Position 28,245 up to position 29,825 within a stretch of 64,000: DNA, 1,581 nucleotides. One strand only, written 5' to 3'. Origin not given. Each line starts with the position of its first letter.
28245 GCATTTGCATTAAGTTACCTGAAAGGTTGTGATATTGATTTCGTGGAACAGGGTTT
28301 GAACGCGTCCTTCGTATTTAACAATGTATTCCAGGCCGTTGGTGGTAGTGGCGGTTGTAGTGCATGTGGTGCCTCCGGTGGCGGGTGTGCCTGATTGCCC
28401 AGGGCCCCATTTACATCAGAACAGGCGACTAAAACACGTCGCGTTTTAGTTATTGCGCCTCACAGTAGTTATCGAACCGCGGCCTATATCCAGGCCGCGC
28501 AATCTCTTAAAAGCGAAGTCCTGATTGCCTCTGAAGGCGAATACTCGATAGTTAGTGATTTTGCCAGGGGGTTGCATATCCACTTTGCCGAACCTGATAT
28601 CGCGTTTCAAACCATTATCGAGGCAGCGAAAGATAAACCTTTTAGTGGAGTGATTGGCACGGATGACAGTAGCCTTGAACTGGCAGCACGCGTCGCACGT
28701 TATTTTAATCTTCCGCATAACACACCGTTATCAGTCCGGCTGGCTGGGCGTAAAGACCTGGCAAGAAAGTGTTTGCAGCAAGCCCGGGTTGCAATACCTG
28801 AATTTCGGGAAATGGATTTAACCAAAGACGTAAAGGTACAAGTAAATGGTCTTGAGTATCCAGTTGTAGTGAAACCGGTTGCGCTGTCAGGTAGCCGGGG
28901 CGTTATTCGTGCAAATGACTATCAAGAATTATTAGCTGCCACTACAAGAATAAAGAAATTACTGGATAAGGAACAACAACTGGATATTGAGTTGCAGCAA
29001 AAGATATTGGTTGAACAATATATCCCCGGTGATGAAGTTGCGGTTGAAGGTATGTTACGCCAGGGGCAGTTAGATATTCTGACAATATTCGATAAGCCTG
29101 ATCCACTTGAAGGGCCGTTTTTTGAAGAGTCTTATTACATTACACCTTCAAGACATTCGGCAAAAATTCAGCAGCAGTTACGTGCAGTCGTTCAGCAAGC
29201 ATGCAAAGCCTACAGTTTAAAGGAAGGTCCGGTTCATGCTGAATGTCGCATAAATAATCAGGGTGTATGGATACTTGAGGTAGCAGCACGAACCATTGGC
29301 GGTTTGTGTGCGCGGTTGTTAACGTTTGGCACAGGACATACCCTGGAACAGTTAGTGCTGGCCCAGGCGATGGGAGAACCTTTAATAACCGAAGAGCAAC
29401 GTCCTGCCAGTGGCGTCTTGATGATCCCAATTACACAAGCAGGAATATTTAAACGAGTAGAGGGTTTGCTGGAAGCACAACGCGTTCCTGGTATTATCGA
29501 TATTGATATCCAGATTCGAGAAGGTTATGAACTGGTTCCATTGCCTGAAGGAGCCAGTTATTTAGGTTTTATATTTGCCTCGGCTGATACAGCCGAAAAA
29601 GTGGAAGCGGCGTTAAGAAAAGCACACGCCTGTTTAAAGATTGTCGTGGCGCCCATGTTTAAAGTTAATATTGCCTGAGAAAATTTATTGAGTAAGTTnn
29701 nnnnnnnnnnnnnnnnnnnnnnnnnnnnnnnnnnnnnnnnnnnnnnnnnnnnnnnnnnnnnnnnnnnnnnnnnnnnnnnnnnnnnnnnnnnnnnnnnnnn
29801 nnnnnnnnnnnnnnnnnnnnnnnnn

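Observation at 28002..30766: Coupled HesB/IscA-like protein (Cys/Gly-rich tail), ATP-grasp ligase and PflA/AmmeMemoRadiSam-type radical SAM enzyme: candidate uncharacterised modification or Fe-S/sulfur cassette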

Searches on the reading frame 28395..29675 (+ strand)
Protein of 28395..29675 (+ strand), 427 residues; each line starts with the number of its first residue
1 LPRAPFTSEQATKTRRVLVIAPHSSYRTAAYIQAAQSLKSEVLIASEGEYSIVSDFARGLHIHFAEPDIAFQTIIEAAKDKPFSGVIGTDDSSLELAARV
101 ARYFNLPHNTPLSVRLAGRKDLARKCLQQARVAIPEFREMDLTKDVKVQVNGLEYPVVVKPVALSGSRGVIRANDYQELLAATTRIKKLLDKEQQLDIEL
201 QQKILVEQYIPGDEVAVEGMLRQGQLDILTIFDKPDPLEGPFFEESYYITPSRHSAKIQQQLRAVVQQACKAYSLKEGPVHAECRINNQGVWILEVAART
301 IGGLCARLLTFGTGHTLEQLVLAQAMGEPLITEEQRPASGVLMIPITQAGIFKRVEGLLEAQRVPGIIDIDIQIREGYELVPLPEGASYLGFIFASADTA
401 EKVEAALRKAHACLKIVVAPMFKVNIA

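Call 3: search_protein_families(library=pfam, proteins=[window:28395-29675:+], max_evalue=0.01)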
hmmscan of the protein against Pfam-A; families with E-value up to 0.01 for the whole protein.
window:28395-29675:+ (427 aa): 8 families
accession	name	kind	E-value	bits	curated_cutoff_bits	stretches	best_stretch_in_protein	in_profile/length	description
PF13535.11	ATP-grasp_4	-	3.5e-33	114.9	27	1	154-306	2-158/160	ATP-grasp domain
PF18603.7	LAL_C2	-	3.8e-15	56.4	29.4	1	344-418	3-77/78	L-amino acid ligase C-terminal domain 2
PF01071.24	GARS_A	-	8.6e-08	32.7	27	1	119-222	2-101/194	Phosphoribosylglycinamide synthetase, ATP-grasp (A) domain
PF07478.18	Dala_Dala_lig_C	-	1.2e-05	25.4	24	1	146-273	28-141/204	D-ala D-ala ligase C-terminus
PF02222.28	ATP-grasp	-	1.2e-05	25.4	27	1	126-300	2-163/179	ATP-grasp domain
PF18130.6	ATPgrasp_N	-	3.7e-05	24.7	27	1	61-108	33-81/81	ATP-grasp N-terminal domain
PF02655.19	ATP-grasp_3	-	0.00015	22.4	23.2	1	123-301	7-158/160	ATP-grasp domain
PF15632.11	ATPgrasp_Ter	-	0.0048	17.1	29.1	0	203-331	4-112/131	ATP-grasp in the biosynthetic pathway with Ter operon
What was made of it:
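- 28395..29678 (+): L-amino-acid-ligase-type ATP-grasp enzyme; its TTG start abuts the hesB stop. ATP-grasp_4 + LAL_C2 (call 3).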

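Call 4: search_protein_families(library=ncbifam, proteins=[window:28395-29675:+], max_evalue=0.01)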
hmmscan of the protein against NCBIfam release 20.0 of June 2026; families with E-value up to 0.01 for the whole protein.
window:28395-29675:+ (427 aa): 43 families (the best 25 are shown)
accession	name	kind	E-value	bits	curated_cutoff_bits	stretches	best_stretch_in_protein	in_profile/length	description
NF002563.0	PRK02186.1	subfamily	8.3e-35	120.3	625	1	82-417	70-395/890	argininosuccinate lyase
NF005543.0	PRK07206.1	subfamily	2e-20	72.9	302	1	15-404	3-398/416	hypothetical protein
NF041595.1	dap_A_syn_DdaF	equivalog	3.1e-15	55.8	840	1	68-329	63-320/424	dapdiamide A synthase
NF002378.0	PRK01372.1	subfamily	1.6e-13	50.1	243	1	112-297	93-268/305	D-alanine--D-alanine ligase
TIGR00877.1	purD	equivalog_domain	1.1e-08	34.3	288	1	115-223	100-204/425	phosphoribosylamine--glycine ligase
NF010623.0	PRK14016.1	subfamily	2.5e-08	32.5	877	1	112-214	207-299/871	cyanophycin synthetase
TIGR01205.1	D_ala_D_alaTIGR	subfamily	3.8e-08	32.7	245.65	1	118-296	105-283/318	D-alanine--D-alanine ligase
TIGR02068.2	cya_phycin_syn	equivalog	2e-07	29.5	850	1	112-214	206-298/862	cyanophycin synthetase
NF000206.1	D_ala_D_lac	equivalog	3.2e-07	29.7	550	1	120-217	133-217/342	D-alanine--(R)-lactate ligase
NF053745.1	AAntcapLigBacD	equivalog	6.4e-07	28.1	850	1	118-302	135-330/471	alanine--anticapsin ligase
NF000091.3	D_ala_D_ser_VanG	exception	2e-06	26.9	495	1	112-270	128-279/344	D-alanine--D-serine ligase VanG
NF000372.1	D_ala_D_lac_VanI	exception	4.2e-06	26.3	700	1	116-252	129-262/341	D-alanine--(R)-lactate ligase VanI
NF012216.1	D_ala_D_lac_VanB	exception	4.5e-06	26.1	750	1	120-220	132-219/342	D-alanine--(R)-lactate ligase VanB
TIGR01369.1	CPSaseII_lrg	equivalog_domain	1.2e-05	23.1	1027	1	124-300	674-841/1052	carbamoyl-phosphate synthase (glutamine-hydrolyzing) large subunit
NF003671.0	PRK05294.1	equivalog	2.4e-05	22.2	599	1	93-300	639-838/1058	carbamoyl-phosphate synthase large subunit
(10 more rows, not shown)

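Call 5: find_homologous_proteins(query=window:28395-29675:+)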
Query window:28395-29675:+ (427 aa): 8000 proteins with E <= 0.001 among 8000 candidates; the best 120 are listed.
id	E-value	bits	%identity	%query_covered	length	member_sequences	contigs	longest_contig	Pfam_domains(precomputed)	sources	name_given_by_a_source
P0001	1.3e-270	915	98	100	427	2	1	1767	PF13535.12,PF02222.28,PF01071.25,PF18603.8,PF07478.19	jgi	jgi:biotin carboxylase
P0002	1.4e-249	846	89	100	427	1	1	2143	PF13535.12,PF02222.28,PF18130.7,PF01071.25,PF18603.8,PF07478.19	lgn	-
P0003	7.2e-225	764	82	100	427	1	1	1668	PF13535.12,PF02222.28,PF01071.25,PF18603.8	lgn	-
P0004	4.2e-218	742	81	97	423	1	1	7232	PF13535.12,PF02222.28,PF02655.20,PF01071.25,PF18603.8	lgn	-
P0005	1.2e-212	724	76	99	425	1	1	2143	PF13535.12,PF02222.28,PF02655.20,PF01071.25,PF18603.8,PF07478.19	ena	-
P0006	1.1e-206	704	76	97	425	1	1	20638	PF13535.12,PF01071.25,PF18603.8,PF07478.19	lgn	-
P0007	2.1e-203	694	74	100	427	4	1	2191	PF13535.12,PF02222.28,PF01071.25,PF18603.8,PF07478.19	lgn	-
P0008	1.7e-199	681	74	97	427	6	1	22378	PF13535.12,PF02222.28,PF18130.7,PF01071.25,PF18603.8,PF07478.19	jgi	jgi:biotin carboxylase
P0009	5.1e-198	676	72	100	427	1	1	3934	PF13535.12,PF02222.28,PF01071.25,PF18603.8,PF07478.19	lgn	-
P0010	1.5e-197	674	71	100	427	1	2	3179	PF13535.12,PF02222.28,PF01071.25,PF18603.8,PF07478.19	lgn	-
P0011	5.6e-197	672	72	100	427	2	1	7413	PF13535.12,PF02222.28,PF18130.7,PF01071.25,PF18603.8,PF07478.19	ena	-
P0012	2.2e-189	647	70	98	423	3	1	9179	PF13535.12,PF02222.28,PF01071.25,PF18603.8,PF07478.19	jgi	-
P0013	1.9e-166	572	64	96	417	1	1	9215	PF13535.12,PF18130.7,PF18603.8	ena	-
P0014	6.6e-166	570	61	98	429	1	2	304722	PF13535.12,PF18130.7,PF01071.25,PF18603.8,PF07478.19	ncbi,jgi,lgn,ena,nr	ncbi:MAG: ATP-grasp domain-containing protein [Gammaproteobacteria bacterium]|nr:ATP-grasp domain-co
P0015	5.2e-165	567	63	96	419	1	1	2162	PF13535.12,PF02222.28,PF18130.7,PF18603.8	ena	-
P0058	1.3e-156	540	61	96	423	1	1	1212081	PF13535.12,PF18130.7,PF01071.25,PF18603.8,PF07478.19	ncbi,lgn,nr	ncbi:MAG: ATP-grasp domain-containing protein [Gammaproteobacteria bacterium]|nr:ATP-grasp domain-co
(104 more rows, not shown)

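Call 7: find_related_loci(query=window:28395-29675:+, collection=genome_contigs, flank=6000)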
Query window:28395-29675:+ (427 aa) in genome_contigs; peptide patterns used: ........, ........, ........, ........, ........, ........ (x = any residue, [..] = any of these).
77 stretches matched a pattern; 18 encode a relative of the query (tblastn E <= 1e-3); 18 distinct loci.
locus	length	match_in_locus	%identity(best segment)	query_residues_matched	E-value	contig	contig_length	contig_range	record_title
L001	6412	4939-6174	57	12-425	2e-153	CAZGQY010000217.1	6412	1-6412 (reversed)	MAG TPA_asm: uncultured Methylococcaceae bacterium isolate binchicken_co46_824 genome assembly, contig: NODE_24669_lengt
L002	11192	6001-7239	57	12-423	1e-149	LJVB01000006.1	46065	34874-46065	MAG: Acidithiobacillales bacterium SM1_46 WOR1_30_36_620, whole genome shotgun sequence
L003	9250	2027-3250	55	16-425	2e-147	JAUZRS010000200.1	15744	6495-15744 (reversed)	MAG: Gammaproteobacteria bacterium isolate 12ROV5_HD12-AMOR20_M1286 AMOR20_M1286_contig200, whole genome shotgun sequenc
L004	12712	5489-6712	55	16-424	1e-146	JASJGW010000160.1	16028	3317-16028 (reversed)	MAG: Gammaproteobacteria bacterium isolate ChS5.bin.15 ChesSed_k141_1758496, whole genome shotgun sequence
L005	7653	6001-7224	54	16-425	1e-145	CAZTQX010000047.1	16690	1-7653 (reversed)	MAG TPA_asm: uncultured Gammaproteobacteria bacterium isolate binchicken_co253_25 genome assembly, contig: NODE_2090_len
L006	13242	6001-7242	52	12-427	8e-134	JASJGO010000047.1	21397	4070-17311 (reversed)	MAG: Cycloclasticus sp. isolate ChS5.bin.31 ChesSed_k141_12149, whole genome shotgun sequence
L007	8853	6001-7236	50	13-426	1e-133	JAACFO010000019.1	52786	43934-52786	MAG: Gammaproteobacteria bacterium isolate bin.98 scaffold_157, whole genome shotgun sequence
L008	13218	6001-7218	51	17-424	1e-131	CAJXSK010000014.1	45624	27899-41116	MAG TPA_asm: uncultured Piscirickettsiaceae bacterium isolate SRR3933254_bin.16_MetaBAT_v2.12.1_MAG genome assembly, con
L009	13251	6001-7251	49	5-423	8e-131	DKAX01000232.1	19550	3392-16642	MAG TPA_asm: Proteobacteria bacterium UBA6915 UBA6915_contig_3209, whole genome shotgun sequence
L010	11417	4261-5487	50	14-424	2e-128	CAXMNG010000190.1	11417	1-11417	MAG: Salibacteraceae bacterium isolate 07C-BC-St02_bin.19.orig genome assembly, contig: k141_867011, whole genome shotgu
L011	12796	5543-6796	52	6-424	6e-127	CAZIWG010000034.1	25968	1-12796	MAG TPA_asm: uncultured Granulosicoccaceae bacterium isolate SRP128015_co3_116 genome assembly, contig: NODE_1693_length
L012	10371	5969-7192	49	16-425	1e-122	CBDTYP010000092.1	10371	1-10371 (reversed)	MAG TPA_asm: uncultured Gammaproteobacteria bacterium isolate ERR2431961_metabat2_14 genome assembly, contig: ERZ2388016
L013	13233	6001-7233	49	16-427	6e-118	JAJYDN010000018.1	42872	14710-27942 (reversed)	MAG: Proteobacteria bacterium isolate DBS1-1.bin103 NODE_1322_length_42872_cov_1.543268, whole genome shotgun sequence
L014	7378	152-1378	50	17-427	2e-129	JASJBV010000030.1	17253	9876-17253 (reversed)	MAG: Gammaproteobacteria bacterium isolate MO_103.B18 MO_103.c_223, whole genome shotgun sequence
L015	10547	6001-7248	46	12-427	8e-116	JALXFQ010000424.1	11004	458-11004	MAG: Gammaproteobacteria bacterium isolate V2_metabat2_scaf2bin.035 V2_NODE_747_length_11004_cov_5.530937, whole genome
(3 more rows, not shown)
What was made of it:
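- All loci come from related Gammaproteobacteria (call 7).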

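Call 14: find_encoding_contigs(protein=P0008, flank=8000, max_places=3)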
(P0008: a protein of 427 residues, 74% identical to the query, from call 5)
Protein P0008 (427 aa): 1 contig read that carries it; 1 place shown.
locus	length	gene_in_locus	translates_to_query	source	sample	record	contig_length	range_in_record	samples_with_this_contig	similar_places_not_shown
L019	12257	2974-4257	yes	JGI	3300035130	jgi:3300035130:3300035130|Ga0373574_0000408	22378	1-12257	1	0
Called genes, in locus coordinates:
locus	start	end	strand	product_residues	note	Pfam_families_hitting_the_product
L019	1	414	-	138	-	PF00027:cNMP_binding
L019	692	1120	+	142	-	PF14333:DUF4389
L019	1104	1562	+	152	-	-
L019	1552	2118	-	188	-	PF14803:Zn_ribbon_Nudix, PF00293:NUDIX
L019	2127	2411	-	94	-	PF04362:Iron_traffic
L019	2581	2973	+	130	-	PF01521:Fe-S_biosyn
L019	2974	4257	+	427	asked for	PF18130:ATPgrasp_N (weak), PF01071:GARS_A (weak), PF02222:ATP-grasp (weak), PF07478:Dala_Dala_lig_C (faint), PF13535:ATP-grasp_4, PF18603:LAL_C2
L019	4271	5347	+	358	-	PF04055:Radical_SAM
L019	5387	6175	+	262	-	PF25084:LbH_EIF2B (faint), PF25087:GMPPB_C (faint), PF00132:Hexapep (weak), PF13720:Acetyltransf_11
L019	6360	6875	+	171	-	PF07977:FabA, PF22818:ApeI-like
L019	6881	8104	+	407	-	PF00109:ketoacyl-synt, PF02801:Ketoacyl-synt_C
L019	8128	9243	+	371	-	PF23500:DUF7133, PF22807:TrAA12, PF07995:GSDH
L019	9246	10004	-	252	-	-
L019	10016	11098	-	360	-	PF00072:Response_reg, PF00990:GGDEF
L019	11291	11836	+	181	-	-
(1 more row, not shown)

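Call 15: find_encoding_contigs(protein=P0006, flank=8000, max_places=3)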
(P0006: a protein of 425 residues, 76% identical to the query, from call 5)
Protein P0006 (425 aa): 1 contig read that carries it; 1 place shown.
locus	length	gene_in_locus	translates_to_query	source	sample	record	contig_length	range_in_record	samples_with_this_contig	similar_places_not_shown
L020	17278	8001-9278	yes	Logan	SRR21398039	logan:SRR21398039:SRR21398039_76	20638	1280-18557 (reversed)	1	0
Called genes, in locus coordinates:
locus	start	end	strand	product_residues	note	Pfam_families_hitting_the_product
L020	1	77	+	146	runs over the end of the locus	PF11141:DUF2914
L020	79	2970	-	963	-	PF00027:cNMP_binding, PF00581:Rhodanese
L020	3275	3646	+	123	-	PF14333:DUF4389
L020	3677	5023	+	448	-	PF25371:DUF7884, PF02353:CMAS, PF13489:Methyltransf_23, PF05175:MTS (weak), PF13847:Methyltransf_31 (weak), PF08241:Methyltransf_11, PF08242:Methyltransf_12, PF13649:Methyltransf_25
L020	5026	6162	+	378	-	PF01266:DAO (faint), PF01494:FAD_binding_3, PF13450:NAD_binding_8 (weak)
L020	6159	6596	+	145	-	-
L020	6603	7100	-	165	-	PF00293:NUDIX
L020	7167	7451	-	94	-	PF04362:Iron_traffic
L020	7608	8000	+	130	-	PF01521:Fe-S_biosyn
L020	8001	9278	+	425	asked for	PF01071:GARS_A (weak), PF07478:Dala_Dala_lig_C (weak), PF13535:ATP-grasp_4, PF18603:LAL_C2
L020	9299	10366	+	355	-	PF04055:Radical_SAM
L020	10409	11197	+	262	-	PF25084:LbH_EIF2B (faint), PF25087:GMPPB_C (faint), PF00132:Hexapep, PF13720:Acetyltransf_11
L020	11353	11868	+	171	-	PF07977:FabA, PF22818:ApeI-like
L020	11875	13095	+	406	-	PF00109:ketoacyl-synt, PF02801:Ketoacyl-synt_C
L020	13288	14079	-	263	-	-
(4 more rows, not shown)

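Call 16: find_encoding_contigs(protein=P0058, flank=8000, max_places=3)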
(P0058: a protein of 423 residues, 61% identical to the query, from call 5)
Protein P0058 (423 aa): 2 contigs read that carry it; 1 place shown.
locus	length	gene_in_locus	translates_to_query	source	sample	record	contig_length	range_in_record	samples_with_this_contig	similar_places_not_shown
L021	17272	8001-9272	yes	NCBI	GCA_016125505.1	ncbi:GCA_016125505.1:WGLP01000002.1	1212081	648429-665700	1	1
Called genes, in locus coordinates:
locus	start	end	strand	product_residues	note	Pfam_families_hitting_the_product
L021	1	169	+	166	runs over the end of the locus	PF08534:Redoxin, PF13728:TraF (weak), PF00255:GSHPx, PF00578:AhpC-TSA, PF13098:Thioredoxin_2, PF00085:Thioredoxin, PF13905:Thioredoxin_8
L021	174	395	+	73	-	PF14086:DUF4266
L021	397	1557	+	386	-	PF12094:DUF3570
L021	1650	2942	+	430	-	PF25371:DUF7884 (weak), PF02353:CMAS, PF13489:Methyltransf_23 (weak), PF05175:MTS (weak), PF08241:Methyltransf_11, PF08242:Methyltransf_12, PF13649:Methyltransf_25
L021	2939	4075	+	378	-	PF01266:DAO (weak), PF01494:FAD_binding_3 (weak), PF07992:Pyr_redox_2 (faint), PF13450:NAD_binding_8 (weak)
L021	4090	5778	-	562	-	PF13181:TPR_8 (faint)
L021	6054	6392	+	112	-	-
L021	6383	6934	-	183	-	PF14803:Zn_ribbon_Nudix, PF00293:NUDIX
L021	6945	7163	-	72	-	-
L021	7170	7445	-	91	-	PF04362:Iron_traffic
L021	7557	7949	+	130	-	PF01521:Fe-S_biosyn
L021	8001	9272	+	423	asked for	PF18130:ATPgrasp_N (weak), PF01071:GARS_A, PF07478:Dala_Dala_lig_C (weak), PF13535:ATP-grasp_4, PF18603:LAL_C2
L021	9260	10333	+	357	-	PF04055:Radical_SAM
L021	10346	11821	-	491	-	PF02696:SelO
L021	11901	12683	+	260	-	PF25084:LbH_EIF2B (faint), PF25087:GMPPB_C (faint), PF00132:Hexapep, PF13720:Acetyltransf_11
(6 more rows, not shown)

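Call 17: search_solved_structures(query=window:28395-29675:+, max_evalue=0.001)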
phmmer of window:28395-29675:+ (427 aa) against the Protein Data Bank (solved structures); distinct sequences matched with E-value up to 0.001: 4.
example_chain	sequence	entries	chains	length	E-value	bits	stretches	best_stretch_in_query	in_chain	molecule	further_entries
3vot_A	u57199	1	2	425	8.3e-41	143.3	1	67-416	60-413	L-amino acid ligase, BL00235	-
30vh_A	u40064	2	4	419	5.4e-07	32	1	72-318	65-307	L-amino acid ligase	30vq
4wd3_A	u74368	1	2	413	5.5e-07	32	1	72-383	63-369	L-amino acid ligase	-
4dim_A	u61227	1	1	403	1.4e-05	27.3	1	116-404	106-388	Phosphoribosylglycinamide synthetase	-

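Call 24: find_related_loci(query=A1, collection=metagenome_contigs, flank=10000)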
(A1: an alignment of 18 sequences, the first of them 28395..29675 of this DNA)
Query A1 (427 aa) in metagenome_contigs; peptide patterns used: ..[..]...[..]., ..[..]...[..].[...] (x = any residue, [..] = any of these).
600 stretches matched a pattern (row limit reached: there are more); 579 encode a relative of the query (tblastn E <= 1e-3); the best 80 are kept; 80 distinct loci.
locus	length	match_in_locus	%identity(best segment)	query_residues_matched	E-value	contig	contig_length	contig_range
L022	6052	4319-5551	61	16-426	4e-169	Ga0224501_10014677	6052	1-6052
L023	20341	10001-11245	60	12-426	1e-164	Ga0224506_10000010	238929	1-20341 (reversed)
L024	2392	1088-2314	57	16-424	3e-173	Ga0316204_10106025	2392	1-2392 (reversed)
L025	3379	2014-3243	58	16-425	3e-169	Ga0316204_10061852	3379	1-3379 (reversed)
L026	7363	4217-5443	58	16-424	3e-160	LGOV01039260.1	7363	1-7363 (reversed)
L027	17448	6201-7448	58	11-427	3e-158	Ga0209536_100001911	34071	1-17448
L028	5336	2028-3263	58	16-427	4e-159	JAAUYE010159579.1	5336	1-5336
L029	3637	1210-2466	57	7-425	1e-162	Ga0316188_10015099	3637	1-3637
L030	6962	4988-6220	55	16-426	2e-156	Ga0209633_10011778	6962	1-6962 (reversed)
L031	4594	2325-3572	58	8-424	6e-159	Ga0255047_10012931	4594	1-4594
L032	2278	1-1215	58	19-423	1e-162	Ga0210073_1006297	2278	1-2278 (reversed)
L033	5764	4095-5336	59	12-427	3e-152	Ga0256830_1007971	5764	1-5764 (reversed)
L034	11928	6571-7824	54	7-424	3e-151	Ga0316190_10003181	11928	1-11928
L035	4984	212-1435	56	16-424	7e-153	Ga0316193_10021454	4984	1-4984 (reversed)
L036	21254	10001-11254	53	4-424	1e-149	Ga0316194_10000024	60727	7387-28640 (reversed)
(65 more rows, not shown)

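Call 50: search_solved_structures(query=A1, max_evalue=0.00001, show_alignments=1)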
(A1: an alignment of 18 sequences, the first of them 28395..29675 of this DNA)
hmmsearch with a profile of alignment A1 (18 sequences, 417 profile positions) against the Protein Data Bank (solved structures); distinct sequences matched with E-value up to 0.00001: 15.
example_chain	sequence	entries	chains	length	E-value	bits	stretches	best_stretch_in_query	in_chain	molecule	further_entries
3vot_A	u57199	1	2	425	7.6e-62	212.3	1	55-408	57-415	L-amino acid ligase, BL00235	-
3wo1_A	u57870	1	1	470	8.6e-22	80.4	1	58-308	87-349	Alanine-anticapsin ligase BacD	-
3wnz_A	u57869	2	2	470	1.6e-21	79.5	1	58-295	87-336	Alanine-anticapsin ligase BacD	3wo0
3vmm_A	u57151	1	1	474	1.6e-21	79.5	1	58-295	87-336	Alanine-anticapsin ligase BacD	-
4dim_A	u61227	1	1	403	2.7e-18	68.8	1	80-407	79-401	Phosphoribosylglycinamide synthetase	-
30vh_A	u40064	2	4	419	1.4e-14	56.7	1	47-311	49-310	L-amino acid ligase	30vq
4wd3_A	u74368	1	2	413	1.6e-10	43.2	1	63-368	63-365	L-amino acid ligase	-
2xcl_A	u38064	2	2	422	3.9e-07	32.1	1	100-324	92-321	PHOSPHORIBOSYLAMINE--GLYCINE LIGASE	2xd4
2ip4_A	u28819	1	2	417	5.8e-07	31.5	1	92-331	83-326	Phosphoribosylamine--glycine ligase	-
2qk4_A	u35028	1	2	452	6.1e-07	31.5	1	4-207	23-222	Trifunctional purine biosynthetic protein adenosine-3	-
2yw2_A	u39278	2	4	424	9.2e-07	30.9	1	100-289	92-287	Phosphoribosylamine--glycine ligase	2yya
2yrw_A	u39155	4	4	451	1.7e-06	30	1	90-332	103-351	Phosphoribosylglycinamide synthetase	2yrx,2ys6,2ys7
5vev_A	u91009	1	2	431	2.5e-06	29.5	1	94-213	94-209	Phosphoribosylamine--glycine ligase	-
1gso_A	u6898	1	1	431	6.4e-06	28.1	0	100-212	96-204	PROTEIN (GLYCINAMIDE RIBONUCLEOTIDE SYNTHETASE)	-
8evy_B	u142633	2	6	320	8.5e-06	27.7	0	111-287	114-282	D-alanine--D-alanine ligase B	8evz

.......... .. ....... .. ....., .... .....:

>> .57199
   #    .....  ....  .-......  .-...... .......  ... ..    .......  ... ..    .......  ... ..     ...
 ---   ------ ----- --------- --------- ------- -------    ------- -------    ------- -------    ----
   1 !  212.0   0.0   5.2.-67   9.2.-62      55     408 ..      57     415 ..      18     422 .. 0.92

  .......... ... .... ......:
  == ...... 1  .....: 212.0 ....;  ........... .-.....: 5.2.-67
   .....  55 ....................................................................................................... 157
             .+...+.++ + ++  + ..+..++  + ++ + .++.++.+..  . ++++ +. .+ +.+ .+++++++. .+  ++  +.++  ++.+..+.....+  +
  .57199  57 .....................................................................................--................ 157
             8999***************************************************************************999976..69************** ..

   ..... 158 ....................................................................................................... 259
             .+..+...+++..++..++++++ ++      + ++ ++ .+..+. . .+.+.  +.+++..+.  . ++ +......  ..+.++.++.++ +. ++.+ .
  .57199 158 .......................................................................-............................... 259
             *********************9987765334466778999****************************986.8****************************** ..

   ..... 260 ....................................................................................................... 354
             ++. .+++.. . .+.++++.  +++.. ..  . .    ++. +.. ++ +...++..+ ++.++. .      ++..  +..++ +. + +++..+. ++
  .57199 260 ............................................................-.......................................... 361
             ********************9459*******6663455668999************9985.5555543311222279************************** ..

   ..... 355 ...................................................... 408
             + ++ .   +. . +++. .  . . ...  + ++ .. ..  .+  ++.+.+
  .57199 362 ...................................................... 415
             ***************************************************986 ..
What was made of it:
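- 28395..29678 (+): Family profile against BL00235 (3VOT): E = 7.6e-62 (call 50).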

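Call 75: search_protein_representatives(protein=window:28395-29675:+)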
Query: 427 residues. Proteins with E-value up to 0.001 (for the whole library): 10801; up to 1e-10: 4253; up to 1e-30: 588. The best 150 are listed.
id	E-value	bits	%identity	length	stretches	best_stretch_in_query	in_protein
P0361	1.4e-138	478.4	56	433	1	5-424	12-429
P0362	3.5e-123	427.8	50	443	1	14-425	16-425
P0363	9.9e-119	413.1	49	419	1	17-424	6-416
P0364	5.8e-113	394.1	48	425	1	13-426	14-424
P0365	1.3e-111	389.7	46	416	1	16-422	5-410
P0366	2.6e-107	375.5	48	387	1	44-424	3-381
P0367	5.3e-104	364.6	46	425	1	14-422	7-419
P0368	7.5e-104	364.1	48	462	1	16-426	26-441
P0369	9.4e-104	363.8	47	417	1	15-425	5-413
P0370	2.2e-102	359.3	50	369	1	72-426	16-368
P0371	3.7e-102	358.6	44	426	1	8-425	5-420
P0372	1.4e-101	356.6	45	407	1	16-423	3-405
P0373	4.9e-101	354.9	46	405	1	16-425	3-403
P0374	2.5e-99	349.2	45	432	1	13-423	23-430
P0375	5.1e-98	344.9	43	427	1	14-423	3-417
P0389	7.5e-91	321.3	41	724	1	14-426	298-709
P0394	5.4e-90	318.5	42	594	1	15-421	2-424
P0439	5.0e-82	292.3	42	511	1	41-419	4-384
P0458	1.6e-79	284.0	44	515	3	86-325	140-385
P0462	8.1e-79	281.7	44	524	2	15-399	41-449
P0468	1.3e-77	277.7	39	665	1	16-424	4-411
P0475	6.0e-77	275.6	42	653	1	15-420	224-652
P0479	1.4e-76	274.3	40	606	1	13-420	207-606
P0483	2.1e-76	273.7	43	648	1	1-412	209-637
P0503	4.2e-74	266.2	42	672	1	14-416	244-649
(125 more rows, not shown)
